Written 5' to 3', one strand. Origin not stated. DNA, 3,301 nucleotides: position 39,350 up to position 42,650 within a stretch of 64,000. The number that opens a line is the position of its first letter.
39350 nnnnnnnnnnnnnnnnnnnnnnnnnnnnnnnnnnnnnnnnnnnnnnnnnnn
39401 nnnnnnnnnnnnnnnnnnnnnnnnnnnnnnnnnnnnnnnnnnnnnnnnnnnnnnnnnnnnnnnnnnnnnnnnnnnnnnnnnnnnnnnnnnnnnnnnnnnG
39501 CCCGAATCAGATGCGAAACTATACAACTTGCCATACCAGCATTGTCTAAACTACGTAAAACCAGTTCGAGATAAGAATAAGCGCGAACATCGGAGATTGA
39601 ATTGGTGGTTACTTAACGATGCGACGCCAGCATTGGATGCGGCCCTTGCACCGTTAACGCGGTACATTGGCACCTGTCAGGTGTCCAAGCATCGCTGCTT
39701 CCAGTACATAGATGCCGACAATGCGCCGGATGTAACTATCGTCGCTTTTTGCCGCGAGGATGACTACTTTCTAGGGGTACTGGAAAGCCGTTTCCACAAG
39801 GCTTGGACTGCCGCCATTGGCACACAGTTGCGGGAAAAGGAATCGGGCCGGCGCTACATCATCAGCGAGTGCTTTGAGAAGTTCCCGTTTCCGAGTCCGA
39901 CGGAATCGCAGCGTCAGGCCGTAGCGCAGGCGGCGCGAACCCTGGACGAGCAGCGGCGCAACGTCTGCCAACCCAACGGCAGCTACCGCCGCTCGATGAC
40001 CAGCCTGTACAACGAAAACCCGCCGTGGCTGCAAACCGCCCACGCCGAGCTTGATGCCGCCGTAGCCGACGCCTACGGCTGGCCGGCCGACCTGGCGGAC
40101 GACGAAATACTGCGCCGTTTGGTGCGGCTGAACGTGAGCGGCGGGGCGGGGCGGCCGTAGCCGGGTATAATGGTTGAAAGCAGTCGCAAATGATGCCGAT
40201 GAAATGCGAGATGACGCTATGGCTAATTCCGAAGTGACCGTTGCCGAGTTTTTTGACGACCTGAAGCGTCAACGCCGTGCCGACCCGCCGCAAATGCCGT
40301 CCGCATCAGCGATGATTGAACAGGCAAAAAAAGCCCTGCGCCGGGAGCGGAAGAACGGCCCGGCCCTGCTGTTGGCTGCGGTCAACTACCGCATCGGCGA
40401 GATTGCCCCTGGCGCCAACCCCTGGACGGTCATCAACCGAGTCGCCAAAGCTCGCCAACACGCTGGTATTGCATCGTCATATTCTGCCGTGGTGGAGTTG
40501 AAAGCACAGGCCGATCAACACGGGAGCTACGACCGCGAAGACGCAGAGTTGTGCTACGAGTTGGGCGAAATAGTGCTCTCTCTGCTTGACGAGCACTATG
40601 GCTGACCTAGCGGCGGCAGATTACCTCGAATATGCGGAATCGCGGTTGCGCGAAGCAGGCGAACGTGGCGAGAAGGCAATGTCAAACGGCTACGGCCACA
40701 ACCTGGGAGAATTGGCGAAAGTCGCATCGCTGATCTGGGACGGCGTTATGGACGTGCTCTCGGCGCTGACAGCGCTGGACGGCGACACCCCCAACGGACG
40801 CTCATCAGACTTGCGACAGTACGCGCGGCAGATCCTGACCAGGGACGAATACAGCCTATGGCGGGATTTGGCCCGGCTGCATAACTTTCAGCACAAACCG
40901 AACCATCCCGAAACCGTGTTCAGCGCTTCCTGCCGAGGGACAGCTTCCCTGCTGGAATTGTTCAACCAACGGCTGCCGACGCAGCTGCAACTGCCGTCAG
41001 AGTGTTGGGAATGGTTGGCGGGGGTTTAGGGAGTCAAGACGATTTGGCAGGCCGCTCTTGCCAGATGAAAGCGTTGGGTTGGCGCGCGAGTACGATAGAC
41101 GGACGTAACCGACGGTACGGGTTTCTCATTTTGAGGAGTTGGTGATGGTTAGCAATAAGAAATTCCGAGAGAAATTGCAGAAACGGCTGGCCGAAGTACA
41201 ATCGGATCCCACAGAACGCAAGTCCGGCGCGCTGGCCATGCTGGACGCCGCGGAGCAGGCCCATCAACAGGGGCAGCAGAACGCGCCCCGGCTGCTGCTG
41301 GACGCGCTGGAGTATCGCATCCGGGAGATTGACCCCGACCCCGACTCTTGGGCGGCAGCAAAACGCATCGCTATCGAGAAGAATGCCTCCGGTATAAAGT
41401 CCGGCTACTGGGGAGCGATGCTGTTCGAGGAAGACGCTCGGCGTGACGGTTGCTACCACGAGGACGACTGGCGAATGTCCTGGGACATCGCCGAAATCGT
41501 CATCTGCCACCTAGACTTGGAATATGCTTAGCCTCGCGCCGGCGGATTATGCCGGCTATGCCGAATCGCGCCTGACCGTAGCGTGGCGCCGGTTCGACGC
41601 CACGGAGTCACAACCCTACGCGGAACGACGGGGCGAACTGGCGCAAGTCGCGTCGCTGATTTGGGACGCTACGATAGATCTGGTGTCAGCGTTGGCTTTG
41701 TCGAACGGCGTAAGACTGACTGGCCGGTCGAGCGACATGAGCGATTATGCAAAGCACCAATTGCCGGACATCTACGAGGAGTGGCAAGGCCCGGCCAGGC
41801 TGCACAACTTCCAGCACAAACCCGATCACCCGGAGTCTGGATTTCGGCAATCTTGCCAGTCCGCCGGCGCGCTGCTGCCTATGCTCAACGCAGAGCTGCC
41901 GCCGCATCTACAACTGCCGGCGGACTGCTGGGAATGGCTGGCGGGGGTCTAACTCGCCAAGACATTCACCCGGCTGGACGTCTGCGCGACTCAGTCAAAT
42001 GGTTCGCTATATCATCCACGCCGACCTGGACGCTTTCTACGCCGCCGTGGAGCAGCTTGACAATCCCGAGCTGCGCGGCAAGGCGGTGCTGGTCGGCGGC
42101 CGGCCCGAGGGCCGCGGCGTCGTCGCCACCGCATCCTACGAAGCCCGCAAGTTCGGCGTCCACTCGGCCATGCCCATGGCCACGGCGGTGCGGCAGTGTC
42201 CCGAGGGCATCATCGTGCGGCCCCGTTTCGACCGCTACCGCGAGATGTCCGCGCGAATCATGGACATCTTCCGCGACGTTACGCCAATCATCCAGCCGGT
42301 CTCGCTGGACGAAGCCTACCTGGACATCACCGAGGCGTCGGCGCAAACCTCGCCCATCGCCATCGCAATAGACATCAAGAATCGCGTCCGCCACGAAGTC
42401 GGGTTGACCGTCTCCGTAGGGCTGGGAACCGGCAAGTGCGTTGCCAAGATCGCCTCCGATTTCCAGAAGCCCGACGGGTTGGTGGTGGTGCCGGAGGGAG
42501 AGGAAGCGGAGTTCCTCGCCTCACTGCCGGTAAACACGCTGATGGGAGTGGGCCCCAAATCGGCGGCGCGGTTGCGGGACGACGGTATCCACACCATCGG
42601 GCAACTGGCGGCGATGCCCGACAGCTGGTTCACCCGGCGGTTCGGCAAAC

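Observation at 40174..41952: Tandemly duplicated, uncharacterised two-gene module directly behind a type IIG/IIL RM gene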

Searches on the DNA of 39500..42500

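Call 84: search_rna_families(source=window, start=39500, end=42500, threshold=evalue, max_evalue=0.1)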
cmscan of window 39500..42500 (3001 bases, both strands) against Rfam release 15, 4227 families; matches with E-value up to 0.1: 0.
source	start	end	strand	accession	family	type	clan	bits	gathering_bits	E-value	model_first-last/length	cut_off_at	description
